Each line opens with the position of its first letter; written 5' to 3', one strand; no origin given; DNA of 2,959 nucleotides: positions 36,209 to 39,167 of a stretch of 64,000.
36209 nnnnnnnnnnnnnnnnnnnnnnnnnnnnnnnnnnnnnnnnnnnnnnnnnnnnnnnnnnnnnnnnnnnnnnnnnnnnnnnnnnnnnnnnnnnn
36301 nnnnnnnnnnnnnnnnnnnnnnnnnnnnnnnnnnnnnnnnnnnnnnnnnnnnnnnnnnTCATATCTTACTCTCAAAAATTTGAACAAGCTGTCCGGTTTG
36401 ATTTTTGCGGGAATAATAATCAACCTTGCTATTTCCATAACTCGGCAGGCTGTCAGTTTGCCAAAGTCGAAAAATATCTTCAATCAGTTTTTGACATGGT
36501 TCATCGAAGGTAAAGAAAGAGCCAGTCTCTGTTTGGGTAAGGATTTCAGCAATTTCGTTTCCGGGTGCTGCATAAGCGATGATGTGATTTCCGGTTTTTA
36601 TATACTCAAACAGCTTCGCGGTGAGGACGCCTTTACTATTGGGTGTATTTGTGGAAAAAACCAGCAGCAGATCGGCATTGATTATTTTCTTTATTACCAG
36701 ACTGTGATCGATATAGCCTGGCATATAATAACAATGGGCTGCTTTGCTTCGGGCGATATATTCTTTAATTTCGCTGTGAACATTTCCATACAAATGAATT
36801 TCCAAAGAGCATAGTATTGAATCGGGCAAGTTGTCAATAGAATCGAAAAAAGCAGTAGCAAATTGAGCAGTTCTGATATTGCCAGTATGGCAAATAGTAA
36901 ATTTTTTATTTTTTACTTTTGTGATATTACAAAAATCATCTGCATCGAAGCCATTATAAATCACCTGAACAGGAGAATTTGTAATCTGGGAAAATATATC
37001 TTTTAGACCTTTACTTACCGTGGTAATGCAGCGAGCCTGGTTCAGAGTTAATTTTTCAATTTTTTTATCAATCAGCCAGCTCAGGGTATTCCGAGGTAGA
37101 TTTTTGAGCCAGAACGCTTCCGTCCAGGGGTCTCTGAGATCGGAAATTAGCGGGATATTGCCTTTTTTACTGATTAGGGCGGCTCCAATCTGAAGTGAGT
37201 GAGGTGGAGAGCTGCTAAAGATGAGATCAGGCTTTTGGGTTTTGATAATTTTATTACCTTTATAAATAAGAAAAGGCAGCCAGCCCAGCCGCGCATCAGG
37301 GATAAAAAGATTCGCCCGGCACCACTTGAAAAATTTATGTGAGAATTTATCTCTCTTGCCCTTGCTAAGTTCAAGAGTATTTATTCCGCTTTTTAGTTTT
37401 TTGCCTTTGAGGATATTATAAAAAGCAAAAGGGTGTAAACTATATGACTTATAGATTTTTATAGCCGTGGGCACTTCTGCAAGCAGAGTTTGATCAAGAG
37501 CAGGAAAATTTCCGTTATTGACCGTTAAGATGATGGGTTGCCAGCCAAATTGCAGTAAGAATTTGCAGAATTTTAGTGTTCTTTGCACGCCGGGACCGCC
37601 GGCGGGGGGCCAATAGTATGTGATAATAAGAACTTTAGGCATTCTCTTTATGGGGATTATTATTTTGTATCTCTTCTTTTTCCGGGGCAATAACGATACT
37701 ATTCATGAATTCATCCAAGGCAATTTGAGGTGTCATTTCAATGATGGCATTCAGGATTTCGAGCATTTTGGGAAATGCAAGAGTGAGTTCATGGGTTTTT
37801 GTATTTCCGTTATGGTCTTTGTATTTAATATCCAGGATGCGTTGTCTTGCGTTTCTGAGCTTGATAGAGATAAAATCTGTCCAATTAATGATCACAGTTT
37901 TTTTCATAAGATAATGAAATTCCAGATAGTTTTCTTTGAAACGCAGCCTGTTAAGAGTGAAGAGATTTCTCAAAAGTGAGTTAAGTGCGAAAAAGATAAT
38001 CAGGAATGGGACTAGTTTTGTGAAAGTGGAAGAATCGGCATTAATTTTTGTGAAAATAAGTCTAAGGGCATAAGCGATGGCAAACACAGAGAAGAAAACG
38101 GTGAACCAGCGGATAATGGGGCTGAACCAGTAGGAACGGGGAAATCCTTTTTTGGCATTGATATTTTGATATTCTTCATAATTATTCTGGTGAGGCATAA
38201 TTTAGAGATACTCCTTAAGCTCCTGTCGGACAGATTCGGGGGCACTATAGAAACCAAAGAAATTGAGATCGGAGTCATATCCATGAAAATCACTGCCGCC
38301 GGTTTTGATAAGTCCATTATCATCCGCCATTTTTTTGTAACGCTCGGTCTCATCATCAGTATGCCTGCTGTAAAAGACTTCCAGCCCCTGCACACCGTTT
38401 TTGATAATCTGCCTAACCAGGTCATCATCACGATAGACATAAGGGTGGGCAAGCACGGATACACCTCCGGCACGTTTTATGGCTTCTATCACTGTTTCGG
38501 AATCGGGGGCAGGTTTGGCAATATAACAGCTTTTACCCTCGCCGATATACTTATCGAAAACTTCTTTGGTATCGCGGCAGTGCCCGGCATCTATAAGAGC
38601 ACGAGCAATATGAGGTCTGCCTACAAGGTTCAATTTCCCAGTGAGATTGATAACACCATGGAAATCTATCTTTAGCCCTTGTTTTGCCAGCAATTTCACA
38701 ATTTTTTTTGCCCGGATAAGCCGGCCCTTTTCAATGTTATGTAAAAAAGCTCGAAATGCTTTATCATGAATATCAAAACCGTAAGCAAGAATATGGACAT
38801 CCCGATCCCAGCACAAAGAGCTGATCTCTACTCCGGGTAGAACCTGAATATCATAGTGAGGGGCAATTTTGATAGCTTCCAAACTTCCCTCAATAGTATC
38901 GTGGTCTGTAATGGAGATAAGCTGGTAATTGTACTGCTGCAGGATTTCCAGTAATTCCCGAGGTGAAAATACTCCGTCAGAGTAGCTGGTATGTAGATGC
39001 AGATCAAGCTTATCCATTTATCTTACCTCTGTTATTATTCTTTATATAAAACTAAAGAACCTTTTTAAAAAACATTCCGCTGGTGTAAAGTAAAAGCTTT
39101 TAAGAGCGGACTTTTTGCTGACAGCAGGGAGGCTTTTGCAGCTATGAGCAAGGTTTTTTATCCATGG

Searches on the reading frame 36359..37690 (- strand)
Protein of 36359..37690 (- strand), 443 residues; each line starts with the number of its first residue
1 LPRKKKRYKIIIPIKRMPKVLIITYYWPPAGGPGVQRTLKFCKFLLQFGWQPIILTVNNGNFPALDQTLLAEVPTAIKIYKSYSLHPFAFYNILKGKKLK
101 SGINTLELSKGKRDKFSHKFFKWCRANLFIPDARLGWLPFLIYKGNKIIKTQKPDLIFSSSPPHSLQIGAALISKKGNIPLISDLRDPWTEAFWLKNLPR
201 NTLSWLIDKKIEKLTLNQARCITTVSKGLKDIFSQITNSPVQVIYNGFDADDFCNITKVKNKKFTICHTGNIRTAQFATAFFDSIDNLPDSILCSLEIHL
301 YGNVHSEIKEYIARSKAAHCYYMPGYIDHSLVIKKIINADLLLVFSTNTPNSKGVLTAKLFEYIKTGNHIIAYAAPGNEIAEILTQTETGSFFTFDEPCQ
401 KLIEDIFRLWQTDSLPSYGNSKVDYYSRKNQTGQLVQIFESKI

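Call 39: search_protein_families(library=pfam, proteins=[window:36359-37690:-], max_evalue=0.001)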
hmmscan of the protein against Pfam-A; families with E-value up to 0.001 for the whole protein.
window:36359-37690:- (443 aa): 2 families
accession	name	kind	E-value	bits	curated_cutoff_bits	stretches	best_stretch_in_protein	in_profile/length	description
PF13439.12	Glyco_transf_4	-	2.5e-12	47.6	28.5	1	127-251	46-169/170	Glycosyltransferase Family 4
PF13579.12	Glyco_trans_4_4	-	0.0001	23.1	29.7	1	149-247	67-158/158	Glycosyl transferase 4-like domain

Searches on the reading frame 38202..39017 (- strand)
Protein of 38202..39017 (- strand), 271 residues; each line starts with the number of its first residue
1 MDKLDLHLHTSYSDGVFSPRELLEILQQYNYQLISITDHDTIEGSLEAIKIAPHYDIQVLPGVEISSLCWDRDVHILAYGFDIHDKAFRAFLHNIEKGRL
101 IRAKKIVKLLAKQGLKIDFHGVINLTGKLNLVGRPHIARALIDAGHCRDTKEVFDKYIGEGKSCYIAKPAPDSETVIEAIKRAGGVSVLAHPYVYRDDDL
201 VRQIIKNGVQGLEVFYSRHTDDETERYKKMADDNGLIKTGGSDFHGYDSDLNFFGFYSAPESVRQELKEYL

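Call 39: search_protein_families(library=pfam, proteins=[window:38202-39017:-], max_evalue=0.001)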
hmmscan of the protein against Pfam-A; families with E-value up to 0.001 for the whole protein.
window:38202-39017:- (271 aa): 1 family
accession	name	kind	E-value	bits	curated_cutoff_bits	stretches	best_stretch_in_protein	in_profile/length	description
PF02811.25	PHP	-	2e-09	38.4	26.4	1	5-78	1-77/164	PHP domain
